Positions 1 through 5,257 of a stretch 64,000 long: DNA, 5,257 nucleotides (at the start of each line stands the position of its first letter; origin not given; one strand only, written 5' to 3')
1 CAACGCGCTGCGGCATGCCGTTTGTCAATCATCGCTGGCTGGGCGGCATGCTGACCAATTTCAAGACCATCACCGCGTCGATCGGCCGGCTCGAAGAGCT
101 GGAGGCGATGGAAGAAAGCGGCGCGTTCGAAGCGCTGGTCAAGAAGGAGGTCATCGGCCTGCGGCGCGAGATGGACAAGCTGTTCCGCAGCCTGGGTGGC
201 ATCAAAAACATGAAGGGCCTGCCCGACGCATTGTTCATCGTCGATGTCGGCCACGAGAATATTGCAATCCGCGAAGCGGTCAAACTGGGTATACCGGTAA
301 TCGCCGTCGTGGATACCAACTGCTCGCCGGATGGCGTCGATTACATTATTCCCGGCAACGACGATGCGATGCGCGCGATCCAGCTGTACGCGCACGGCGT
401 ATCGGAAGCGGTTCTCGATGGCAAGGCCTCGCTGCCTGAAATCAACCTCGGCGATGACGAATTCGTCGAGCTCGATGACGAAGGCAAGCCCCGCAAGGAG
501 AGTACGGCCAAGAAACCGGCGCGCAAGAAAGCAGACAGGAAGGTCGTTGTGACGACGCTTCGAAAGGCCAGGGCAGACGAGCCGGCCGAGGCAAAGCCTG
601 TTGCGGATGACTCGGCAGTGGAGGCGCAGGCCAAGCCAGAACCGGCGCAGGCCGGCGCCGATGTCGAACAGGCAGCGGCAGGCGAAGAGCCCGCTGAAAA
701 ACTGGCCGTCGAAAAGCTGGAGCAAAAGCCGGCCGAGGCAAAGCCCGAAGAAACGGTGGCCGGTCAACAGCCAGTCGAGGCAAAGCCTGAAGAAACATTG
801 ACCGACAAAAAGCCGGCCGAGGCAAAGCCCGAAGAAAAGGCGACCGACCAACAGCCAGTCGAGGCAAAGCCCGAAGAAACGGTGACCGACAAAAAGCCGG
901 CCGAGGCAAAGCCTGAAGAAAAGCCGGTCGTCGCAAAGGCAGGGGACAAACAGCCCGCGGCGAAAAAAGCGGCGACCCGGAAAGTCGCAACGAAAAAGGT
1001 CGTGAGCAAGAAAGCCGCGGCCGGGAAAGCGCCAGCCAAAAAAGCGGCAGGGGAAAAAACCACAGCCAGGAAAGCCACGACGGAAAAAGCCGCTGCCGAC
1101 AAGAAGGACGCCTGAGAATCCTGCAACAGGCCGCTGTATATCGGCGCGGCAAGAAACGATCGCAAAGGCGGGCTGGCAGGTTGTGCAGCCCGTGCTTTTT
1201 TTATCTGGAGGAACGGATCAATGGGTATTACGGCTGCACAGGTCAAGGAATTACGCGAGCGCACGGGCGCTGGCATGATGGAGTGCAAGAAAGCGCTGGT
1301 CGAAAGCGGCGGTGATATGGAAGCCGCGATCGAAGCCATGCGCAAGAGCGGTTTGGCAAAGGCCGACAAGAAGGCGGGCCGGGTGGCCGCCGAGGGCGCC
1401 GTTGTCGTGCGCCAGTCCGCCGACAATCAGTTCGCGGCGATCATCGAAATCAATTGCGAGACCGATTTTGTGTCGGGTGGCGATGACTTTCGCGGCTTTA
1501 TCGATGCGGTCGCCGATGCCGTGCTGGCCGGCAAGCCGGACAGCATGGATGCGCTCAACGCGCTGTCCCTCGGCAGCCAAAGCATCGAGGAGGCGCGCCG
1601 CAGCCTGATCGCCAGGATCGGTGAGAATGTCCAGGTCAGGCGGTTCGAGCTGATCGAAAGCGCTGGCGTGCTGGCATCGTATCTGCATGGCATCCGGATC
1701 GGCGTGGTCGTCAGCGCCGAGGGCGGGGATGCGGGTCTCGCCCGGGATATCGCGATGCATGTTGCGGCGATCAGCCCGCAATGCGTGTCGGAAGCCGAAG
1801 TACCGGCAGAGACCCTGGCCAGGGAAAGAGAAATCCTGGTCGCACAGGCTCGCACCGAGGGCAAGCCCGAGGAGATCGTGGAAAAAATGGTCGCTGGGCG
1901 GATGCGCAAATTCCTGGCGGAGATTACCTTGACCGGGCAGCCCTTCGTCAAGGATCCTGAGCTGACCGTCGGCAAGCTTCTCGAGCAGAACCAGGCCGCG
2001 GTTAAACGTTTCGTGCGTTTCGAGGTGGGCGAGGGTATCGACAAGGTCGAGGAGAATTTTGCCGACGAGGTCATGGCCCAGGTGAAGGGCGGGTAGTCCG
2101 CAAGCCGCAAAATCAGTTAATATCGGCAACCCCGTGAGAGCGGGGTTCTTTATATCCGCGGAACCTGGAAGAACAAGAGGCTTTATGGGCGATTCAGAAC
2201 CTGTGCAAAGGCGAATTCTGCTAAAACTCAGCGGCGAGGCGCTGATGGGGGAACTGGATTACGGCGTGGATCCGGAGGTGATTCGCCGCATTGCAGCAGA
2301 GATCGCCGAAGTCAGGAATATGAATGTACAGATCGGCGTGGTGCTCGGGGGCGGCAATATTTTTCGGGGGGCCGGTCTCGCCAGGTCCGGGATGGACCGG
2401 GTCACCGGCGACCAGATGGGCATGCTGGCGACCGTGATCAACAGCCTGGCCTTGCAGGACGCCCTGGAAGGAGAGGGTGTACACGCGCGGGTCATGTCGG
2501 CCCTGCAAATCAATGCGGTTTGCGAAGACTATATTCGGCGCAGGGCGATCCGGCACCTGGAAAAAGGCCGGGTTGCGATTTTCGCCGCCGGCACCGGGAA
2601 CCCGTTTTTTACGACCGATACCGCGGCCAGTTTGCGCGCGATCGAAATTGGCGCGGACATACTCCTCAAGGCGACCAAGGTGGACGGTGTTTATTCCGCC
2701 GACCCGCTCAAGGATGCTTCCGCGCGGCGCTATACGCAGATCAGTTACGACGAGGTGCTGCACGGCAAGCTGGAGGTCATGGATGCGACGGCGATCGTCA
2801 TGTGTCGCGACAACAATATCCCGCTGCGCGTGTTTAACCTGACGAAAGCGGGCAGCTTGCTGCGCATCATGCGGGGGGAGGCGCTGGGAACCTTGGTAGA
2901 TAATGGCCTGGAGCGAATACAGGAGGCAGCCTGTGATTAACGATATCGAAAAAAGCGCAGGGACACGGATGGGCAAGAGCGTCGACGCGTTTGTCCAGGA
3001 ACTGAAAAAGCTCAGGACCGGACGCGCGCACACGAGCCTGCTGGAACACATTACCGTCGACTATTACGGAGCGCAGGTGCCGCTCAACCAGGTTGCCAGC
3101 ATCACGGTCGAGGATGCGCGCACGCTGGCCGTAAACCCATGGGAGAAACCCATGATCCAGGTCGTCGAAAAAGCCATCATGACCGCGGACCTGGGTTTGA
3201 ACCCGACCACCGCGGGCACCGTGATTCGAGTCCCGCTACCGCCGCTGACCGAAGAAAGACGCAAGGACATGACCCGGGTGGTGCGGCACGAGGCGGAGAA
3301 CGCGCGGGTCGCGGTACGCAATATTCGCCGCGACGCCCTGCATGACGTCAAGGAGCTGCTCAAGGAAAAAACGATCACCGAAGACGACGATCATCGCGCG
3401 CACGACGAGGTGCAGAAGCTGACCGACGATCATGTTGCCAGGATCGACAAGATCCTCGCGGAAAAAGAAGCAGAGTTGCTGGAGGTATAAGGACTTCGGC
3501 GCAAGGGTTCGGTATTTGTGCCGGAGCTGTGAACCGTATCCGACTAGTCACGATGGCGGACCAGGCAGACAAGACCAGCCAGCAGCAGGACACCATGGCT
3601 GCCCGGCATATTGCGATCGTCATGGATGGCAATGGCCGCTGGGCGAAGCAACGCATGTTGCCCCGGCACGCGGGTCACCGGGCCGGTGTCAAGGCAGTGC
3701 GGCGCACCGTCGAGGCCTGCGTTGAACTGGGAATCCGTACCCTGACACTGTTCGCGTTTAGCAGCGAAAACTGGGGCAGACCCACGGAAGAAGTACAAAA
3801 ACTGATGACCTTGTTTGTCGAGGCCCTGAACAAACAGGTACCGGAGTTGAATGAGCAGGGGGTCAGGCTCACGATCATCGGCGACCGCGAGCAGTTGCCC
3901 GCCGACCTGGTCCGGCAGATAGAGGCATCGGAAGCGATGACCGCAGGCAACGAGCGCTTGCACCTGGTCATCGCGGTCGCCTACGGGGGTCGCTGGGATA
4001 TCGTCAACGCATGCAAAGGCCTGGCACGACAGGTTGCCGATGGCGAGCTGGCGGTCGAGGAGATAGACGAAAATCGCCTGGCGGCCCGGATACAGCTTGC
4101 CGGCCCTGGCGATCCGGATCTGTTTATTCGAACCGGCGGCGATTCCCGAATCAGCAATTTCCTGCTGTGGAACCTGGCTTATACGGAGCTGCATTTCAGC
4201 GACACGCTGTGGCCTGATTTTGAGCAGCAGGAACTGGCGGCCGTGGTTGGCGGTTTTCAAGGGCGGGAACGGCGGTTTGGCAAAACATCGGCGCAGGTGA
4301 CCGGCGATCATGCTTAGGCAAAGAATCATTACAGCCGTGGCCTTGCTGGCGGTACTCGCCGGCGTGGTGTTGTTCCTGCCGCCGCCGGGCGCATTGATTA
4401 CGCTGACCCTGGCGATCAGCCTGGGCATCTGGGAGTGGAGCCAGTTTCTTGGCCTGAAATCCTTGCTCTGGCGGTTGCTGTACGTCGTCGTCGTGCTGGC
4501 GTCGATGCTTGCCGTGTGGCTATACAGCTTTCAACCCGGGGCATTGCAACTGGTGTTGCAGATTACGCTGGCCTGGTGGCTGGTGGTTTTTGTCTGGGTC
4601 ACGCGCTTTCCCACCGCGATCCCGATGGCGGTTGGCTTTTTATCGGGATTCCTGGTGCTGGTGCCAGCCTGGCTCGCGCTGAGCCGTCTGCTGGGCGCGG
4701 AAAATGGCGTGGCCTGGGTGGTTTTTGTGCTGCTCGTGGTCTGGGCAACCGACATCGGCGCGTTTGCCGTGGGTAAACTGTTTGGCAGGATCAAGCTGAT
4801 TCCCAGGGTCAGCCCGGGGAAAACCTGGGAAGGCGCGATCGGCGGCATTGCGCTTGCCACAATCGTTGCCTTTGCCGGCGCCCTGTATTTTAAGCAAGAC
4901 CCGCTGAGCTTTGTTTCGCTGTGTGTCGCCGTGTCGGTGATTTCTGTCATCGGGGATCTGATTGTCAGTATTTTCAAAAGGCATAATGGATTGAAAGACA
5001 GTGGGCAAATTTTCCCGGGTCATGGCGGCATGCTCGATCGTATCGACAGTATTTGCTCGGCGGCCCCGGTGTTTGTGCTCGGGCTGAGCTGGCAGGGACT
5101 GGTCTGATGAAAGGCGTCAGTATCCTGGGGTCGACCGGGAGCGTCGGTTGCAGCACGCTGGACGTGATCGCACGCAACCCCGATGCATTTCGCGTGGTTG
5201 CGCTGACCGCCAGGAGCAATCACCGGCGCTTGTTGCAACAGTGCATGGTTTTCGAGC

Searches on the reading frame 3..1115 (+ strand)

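Call 61: search_protein_families(library=pfam, max_evalue=0.00001, proteins=[window:3-1115:+])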
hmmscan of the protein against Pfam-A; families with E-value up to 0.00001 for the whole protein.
window:3-1115:+ (370 aa): 1 family
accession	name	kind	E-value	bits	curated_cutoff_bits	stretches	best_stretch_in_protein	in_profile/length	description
PF00318.25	Ribosomal_S2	-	3.3e-56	190.4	26.1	1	2-140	78-216/216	Ribosomal protein S2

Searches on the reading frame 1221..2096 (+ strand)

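Call 61: search_protein_families(library=pfam, max_evalue=0.00001, proteins=[window:1221-2096:+])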
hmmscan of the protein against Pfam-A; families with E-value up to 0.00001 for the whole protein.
window:1221-2096:+ (291 aa): 1 family
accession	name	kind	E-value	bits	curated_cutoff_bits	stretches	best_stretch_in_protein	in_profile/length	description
PF00889.24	EF_TS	-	3.3e-73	246.1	27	1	72-271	1-204/204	Elongation factor TS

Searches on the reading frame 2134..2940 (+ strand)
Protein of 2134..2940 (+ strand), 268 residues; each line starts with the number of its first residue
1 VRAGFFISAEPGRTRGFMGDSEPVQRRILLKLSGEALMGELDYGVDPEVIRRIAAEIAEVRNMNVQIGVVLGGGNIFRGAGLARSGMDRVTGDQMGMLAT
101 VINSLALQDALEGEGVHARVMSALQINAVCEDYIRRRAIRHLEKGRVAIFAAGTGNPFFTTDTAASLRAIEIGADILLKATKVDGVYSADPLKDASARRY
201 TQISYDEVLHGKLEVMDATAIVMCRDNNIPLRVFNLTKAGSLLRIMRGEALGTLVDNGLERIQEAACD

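Call 61: search_protein_families(library=pfam, max_evalue=0.00001, proteins=[window:2134-2940:+])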
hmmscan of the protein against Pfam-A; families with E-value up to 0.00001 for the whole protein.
window:2134-2940:+ (268 aa): 1 family
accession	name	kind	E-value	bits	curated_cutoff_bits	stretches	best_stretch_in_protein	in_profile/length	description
PF00696.33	AA_kinase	-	1e-34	120.7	24.9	1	27-235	2-234/234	Amino acid kinase family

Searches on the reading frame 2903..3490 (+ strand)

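Call 61: search_protein_families(library=pfam, max_evalue=0.00001, proteins=[window:2903-3490:+])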
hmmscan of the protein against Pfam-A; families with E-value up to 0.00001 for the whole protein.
window:2903-3490:+ (195 aa): 1 family
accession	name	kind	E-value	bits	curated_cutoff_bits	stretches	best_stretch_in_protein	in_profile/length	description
PF01765.24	RRF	-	1.3e-66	223.9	29.7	1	32-193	3-164/164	Ribosome recycling factor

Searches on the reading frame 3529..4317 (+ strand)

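Call 61: search_protein_families(library=pfam, max_evalue=0.00001, proteins=[window:3529-4317:+])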
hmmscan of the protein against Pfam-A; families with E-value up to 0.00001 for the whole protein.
window:3529-4317:+ (262 aa): 1 family
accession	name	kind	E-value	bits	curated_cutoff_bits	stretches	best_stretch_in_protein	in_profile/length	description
PF01255.24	Prenyltransf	-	6.1e-81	271.6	27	1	31-251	1-219/219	Putative undecaprenyl diphosphate synthase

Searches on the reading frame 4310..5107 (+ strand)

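Call 61: search_protein_families(library=pfam, max_evalue=0.00001, proteins=[window:4310-5107:+])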
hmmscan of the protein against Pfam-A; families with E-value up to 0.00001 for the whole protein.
window:4310-5107:+ (265 aa): 1 family
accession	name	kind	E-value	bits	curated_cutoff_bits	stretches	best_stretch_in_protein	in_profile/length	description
PF01148.25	CTP_transf_1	-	9.9e-56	189.9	24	1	4-257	2-259/264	Cytidylyltransferase family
